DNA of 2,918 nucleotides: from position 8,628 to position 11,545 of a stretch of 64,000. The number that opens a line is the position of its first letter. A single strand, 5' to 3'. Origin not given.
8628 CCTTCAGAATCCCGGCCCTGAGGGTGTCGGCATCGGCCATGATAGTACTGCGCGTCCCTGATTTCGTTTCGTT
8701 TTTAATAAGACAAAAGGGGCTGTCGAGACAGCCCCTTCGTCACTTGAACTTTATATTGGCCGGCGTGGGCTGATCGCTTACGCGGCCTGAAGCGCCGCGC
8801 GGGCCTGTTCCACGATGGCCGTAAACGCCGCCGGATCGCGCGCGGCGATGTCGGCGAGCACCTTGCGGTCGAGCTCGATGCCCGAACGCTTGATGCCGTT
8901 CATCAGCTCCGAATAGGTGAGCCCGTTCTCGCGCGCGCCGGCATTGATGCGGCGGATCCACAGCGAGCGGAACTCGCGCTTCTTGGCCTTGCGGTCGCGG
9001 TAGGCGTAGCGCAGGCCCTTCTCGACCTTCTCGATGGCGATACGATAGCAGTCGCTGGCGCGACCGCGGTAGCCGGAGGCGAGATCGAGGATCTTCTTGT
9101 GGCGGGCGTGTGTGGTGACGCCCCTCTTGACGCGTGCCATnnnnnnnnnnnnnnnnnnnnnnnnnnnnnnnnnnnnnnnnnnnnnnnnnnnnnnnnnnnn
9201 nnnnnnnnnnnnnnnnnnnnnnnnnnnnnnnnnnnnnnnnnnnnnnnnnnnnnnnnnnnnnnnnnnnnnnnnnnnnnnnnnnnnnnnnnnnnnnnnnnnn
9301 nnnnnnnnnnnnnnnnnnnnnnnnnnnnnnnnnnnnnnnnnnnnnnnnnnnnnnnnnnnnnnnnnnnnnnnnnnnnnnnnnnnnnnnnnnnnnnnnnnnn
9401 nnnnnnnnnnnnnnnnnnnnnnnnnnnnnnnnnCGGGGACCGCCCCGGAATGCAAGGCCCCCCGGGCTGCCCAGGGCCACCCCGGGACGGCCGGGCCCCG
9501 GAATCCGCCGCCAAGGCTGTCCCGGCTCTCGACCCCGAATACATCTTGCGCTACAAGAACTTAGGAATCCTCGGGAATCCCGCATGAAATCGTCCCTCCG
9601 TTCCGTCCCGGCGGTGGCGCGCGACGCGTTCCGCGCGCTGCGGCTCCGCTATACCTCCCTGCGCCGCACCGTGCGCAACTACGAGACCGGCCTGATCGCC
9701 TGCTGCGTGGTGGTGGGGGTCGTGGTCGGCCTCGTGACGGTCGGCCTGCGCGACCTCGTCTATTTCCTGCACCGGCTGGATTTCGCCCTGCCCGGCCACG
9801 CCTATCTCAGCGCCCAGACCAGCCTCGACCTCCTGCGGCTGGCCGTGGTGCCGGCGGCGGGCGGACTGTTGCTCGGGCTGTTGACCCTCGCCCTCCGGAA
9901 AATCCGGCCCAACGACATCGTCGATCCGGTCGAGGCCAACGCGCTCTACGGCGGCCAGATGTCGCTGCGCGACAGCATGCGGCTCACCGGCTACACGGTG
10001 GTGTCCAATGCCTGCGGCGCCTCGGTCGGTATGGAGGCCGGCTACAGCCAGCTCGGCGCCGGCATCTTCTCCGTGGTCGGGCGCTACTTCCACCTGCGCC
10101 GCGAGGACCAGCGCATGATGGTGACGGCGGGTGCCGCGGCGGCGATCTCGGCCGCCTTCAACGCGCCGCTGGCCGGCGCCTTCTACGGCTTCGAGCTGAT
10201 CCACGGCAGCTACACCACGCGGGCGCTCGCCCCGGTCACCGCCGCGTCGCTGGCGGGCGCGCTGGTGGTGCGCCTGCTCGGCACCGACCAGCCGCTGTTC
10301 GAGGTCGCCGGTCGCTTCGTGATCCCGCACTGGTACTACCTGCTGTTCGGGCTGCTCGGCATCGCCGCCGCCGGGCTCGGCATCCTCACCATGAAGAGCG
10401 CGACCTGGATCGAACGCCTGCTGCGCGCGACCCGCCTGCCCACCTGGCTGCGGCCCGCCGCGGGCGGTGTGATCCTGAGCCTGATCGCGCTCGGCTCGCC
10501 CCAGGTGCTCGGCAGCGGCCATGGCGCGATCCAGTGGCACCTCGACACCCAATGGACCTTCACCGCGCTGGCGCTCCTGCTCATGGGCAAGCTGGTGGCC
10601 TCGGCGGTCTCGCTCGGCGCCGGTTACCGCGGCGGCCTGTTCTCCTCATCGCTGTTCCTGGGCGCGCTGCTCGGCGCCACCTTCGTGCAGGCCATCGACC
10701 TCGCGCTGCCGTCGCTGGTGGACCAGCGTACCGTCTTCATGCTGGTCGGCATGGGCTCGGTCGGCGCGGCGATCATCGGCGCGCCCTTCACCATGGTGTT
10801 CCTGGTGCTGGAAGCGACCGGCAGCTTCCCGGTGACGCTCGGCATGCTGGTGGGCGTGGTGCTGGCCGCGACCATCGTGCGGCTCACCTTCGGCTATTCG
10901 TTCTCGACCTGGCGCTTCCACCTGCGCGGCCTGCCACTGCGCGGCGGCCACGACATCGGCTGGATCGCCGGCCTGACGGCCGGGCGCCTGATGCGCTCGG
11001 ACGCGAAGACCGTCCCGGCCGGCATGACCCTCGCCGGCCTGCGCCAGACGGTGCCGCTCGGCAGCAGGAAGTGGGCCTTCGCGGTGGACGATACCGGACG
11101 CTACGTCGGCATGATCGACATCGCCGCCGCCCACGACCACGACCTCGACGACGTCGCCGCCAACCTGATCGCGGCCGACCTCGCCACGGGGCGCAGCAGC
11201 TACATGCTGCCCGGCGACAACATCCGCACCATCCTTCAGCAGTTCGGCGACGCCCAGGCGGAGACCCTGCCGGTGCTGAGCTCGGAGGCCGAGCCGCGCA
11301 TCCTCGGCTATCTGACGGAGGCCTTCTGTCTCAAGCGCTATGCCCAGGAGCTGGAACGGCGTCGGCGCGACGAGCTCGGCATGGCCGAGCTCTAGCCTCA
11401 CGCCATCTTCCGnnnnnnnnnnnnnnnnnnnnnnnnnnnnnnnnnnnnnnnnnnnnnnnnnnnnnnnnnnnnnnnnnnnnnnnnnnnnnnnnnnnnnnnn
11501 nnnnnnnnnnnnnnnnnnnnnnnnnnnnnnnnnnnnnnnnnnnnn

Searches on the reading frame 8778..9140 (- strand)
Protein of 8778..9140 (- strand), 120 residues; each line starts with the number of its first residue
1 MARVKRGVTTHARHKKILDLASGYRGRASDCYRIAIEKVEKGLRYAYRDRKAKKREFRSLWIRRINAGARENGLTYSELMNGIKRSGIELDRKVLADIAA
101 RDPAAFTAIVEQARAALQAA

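Call 19: find_encoding_contigs(protein=window:8778-9140:-, flank=10000, max_places=10)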
Protein window:8778-9140:- (120 aa): 2 contigs read that carry it; 2 places shown.
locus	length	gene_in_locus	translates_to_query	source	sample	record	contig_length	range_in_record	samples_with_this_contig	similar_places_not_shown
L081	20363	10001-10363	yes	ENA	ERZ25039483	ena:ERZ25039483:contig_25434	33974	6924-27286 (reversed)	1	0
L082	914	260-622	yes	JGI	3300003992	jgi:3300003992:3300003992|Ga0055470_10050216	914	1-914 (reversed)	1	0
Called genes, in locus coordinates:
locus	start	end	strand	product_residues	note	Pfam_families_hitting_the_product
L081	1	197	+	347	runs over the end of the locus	PF01075:Glyco_transf_9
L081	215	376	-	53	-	-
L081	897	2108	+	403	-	PF00587:tRNA-synt_2b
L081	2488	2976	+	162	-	PF05198:IF3_N, PF00707:IF3_C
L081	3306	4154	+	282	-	PF01226:Form_Nir_trans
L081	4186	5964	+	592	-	PF03460:NIR_SIR_ferr, PF01077:NIR_SIR, PF03460:NIR_SIR_ferr, PF01077:NIR_SIR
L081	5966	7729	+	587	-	PF00258:Flavodoxin_1, PF00667:FAD_binding_1, PF00175:NAD_binding_1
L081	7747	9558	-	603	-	PF00654:Voltage_CLC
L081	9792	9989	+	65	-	PF01632:Ribosomal_L35p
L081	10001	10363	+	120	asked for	PF00453:Ribosomal_L20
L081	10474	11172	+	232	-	PF02912:Phe_tRNA-synt_N, PF01409:tRNA-synt_2d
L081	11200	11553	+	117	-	PF01409:tRNA-synt_2d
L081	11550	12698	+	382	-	PF01588:tRNA_bind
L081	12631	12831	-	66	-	-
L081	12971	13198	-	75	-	-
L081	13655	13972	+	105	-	PF03147:FDX-ACB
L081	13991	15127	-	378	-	PF00355:Rieske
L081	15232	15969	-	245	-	-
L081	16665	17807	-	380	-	PF00355:Rieske, PF19301:LigXa_C (faint)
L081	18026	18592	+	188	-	PF09339:HTH_IclR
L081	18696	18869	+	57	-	-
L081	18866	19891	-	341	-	PF12679:ABC2_membrane_2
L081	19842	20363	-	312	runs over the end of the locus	PF00005:ABC_tran, PF13304:AAA_21 (weak), PF13732:DrrA1-3_C (weak)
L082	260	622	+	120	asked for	PF00453:Ribosomal_L20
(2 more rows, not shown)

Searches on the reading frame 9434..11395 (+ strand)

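Call 30: search_protein_families(library=ncbifam, proteins=[window:9434-11395:+], max_evalue=0.00001)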
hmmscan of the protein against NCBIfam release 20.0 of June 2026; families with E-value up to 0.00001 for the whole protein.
window:9434-11395:+ (653 aa): 3 families
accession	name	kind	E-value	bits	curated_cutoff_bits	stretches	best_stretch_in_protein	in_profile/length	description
NF002505.0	PRK01862.1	equivalog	3.6e-76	257.1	482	1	69-638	6-572/577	ClcB-like voltage-gated chloride channel protein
NF002437.0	PRK01610.1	equivalog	1.2e-38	133.2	425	1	90-484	18-414/429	voltage-gated ClC-type chloride channel ClcB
NF003640.0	PRK05277.1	equivalog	1.6e-37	129.3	350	1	193-484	138-436/471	H(+)/Cl(-) exchange transporter ClcA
